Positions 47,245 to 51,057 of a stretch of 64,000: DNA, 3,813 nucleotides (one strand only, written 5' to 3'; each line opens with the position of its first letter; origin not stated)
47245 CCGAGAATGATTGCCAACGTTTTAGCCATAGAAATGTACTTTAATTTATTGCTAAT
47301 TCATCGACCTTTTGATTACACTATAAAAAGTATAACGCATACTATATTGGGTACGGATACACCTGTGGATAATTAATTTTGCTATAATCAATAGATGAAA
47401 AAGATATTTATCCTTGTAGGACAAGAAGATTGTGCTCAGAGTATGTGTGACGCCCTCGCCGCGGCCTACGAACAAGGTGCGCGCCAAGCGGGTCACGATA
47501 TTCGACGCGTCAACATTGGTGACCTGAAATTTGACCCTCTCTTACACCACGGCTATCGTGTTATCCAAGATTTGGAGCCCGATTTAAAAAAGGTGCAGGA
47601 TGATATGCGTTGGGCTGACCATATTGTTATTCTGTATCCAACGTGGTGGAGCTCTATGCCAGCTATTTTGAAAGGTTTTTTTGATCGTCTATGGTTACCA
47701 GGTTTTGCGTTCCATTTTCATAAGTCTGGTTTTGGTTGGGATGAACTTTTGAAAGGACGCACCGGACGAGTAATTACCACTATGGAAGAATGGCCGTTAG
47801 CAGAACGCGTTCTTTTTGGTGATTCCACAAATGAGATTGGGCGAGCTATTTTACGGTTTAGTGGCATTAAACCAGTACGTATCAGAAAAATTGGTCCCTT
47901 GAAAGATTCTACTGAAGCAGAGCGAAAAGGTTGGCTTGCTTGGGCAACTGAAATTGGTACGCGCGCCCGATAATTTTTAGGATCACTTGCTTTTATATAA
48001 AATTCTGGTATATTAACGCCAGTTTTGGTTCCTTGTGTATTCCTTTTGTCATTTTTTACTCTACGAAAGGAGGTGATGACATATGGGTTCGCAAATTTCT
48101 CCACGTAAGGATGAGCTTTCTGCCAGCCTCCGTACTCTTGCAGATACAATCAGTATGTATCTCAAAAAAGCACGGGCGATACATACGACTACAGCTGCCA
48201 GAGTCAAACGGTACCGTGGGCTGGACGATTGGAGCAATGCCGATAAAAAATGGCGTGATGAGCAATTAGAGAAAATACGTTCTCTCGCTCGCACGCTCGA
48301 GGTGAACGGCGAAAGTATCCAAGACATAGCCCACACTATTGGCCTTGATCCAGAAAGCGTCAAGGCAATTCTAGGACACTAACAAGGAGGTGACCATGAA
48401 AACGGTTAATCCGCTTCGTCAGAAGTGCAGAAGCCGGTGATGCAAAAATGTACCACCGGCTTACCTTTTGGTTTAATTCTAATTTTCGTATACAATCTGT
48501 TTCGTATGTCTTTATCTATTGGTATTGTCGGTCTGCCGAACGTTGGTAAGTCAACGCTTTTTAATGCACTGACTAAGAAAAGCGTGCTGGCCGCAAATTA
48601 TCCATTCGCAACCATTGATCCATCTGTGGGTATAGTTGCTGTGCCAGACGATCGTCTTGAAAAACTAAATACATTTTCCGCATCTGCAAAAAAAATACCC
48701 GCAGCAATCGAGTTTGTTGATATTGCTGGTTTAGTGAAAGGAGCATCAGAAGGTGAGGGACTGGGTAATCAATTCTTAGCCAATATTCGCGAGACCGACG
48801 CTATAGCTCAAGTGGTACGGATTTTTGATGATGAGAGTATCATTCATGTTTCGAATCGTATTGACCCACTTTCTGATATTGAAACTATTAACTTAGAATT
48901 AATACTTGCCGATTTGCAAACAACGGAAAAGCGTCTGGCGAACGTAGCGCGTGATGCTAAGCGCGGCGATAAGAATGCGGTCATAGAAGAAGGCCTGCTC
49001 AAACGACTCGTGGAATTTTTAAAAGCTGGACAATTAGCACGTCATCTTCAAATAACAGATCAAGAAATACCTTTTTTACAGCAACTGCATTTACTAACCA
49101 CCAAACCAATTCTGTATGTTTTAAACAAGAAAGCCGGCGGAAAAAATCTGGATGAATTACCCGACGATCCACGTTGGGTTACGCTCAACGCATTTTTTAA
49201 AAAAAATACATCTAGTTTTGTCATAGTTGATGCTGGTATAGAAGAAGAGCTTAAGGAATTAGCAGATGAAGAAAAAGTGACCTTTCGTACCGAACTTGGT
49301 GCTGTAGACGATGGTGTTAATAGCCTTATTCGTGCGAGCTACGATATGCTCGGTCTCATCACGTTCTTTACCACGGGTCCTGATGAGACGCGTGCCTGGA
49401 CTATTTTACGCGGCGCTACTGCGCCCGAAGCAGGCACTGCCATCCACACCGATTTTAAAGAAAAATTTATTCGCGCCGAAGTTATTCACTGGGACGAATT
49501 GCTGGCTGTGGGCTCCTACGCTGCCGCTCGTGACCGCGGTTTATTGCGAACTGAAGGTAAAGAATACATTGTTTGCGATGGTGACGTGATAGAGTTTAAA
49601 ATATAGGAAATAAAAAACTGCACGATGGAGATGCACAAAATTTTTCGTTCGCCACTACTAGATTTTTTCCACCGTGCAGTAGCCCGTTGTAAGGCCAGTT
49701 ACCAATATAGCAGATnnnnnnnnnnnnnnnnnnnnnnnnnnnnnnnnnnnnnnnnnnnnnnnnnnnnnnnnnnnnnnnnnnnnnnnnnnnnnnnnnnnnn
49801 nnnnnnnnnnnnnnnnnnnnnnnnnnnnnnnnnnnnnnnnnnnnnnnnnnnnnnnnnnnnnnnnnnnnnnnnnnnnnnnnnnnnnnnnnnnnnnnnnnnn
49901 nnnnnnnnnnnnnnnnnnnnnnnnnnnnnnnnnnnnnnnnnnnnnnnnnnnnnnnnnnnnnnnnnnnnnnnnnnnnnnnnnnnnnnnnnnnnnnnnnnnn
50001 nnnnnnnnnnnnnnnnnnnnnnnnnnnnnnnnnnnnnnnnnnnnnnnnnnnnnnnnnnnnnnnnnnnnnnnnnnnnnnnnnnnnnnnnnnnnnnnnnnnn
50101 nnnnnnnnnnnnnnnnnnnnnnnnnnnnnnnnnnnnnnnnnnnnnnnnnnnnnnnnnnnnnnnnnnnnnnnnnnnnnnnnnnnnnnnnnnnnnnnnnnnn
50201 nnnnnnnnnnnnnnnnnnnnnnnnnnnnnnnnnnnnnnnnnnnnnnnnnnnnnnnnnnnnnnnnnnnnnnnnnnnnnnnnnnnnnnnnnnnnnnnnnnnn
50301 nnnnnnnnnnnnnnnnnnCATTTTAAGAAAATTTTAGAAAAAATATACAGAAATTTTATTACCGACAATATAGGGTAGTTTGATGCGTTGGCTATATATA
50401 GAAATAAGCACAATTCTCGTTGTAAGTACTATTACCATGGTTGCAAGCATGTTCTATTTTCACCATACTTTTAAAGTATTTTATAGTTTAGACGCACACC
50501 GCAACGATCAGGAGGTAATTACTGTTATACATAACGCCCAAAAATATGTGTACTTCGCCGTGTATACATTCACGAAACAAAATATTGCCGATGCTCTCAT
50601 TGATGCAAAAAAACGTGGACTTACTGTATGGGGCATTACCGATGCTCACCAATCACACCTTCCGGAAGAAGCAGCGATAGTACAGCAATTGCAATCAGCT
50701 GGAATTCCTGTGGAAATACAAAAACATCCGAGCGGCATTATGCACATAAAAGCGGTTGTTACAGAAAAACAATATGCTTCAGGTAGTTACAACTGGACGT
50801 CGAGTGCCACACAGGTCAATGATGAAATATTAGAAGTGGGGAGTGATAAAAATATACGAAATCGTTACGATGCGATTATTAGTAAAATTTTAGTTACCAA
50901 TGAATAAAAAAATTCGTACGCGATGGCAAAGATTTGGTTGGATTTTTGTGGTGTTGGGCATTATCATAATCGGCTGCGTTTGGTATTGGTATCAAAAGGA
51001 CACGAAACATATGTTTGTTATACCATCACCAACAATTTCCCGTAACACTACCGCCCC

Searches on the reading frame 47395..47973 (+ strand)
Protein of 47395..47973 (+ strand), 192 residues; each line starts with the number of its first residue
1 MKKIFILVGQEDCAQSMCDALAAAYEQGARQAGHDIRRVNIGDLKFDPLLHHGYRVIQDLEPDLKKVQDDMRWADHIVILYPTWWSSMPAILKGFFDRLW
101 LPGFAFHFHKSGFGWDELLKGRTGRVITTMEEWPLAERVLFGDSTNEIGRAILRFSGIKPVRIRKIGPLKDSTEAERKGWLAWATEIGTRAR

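Call 60: search_protein_families(library=pfam, proteins=[window:47395-47973:+], max_evalue=0.00001)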
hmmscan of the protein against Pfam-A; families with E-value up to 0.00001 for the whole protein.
window:47395-47973:+ (192 aa): 2 families
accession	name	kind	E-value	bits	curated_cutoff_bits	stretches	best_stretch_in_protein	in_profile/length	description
PF02525.22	Flavodoxin_2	-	2.7e-31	109.2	27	1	2-170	1-179/198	Flavodoxin-like fold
PF03358.20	FMN_red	-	3.1e-14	53.2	24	1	3-100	2-97/152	NADPH-dependent FMN reductase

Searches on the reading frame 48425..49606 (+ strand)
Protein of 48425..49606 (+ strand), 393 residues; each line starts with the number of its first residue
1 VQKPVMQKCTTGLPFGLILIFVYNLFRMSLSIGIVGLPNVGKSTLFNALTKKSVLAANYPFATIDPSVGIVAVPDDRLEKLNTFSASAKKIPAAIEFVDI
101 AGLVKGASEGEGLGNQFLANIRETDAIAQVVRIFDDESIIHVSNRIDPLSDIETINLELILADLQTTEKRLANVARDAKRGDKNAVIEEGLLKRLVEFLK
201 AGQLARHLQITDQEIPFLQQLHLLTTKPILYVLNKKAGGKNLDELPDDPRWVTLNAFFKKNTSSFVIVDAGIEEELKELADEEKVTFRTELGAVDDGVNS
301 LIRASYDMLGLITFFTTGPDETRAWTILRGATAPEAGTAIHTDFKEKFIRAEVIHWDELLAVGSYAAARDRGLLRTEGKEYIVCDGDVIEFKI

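Call 60: search_protein_families(library=pfam, proteins=[window:48425-49606:+], max_evalue=0.00001)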
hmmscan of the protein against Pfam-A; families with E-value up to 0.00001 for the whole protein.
window:48425-49606:+ (393 aa): 3 families
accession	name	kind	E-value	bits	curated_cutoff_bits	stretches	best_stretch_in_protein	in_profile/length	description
PF06071.19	YchF-GTPase_C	-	5.3e-33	113.4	27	1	311-393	1-83/84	Protein of unknown function (DUF933)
PF01926.29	MMR_HSR1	-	1.6e-22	80.2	21.9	1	32-140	2-90/113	50S ribosome-binding GTPase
PF02421.24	FeoB_N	-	1.2e-08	35.1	27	1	32-74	3-45/156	Ferrous iron transport protein B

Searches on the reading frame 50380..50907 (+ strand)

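Call 60: search_protein_families(library=pfam, proteins=[window:50380-50907:+], max_evalue=0.00001)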
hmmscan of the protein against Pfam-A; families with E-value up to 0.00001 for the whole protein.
window:50380-50907:+ (175 aa): 1 family
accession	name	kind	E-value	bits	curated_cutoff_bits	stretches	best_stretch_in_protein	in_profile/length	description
PF13091.12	PLDc_2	-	3.8e-23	82.2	27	1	47-169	2-130/132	PLD-like domain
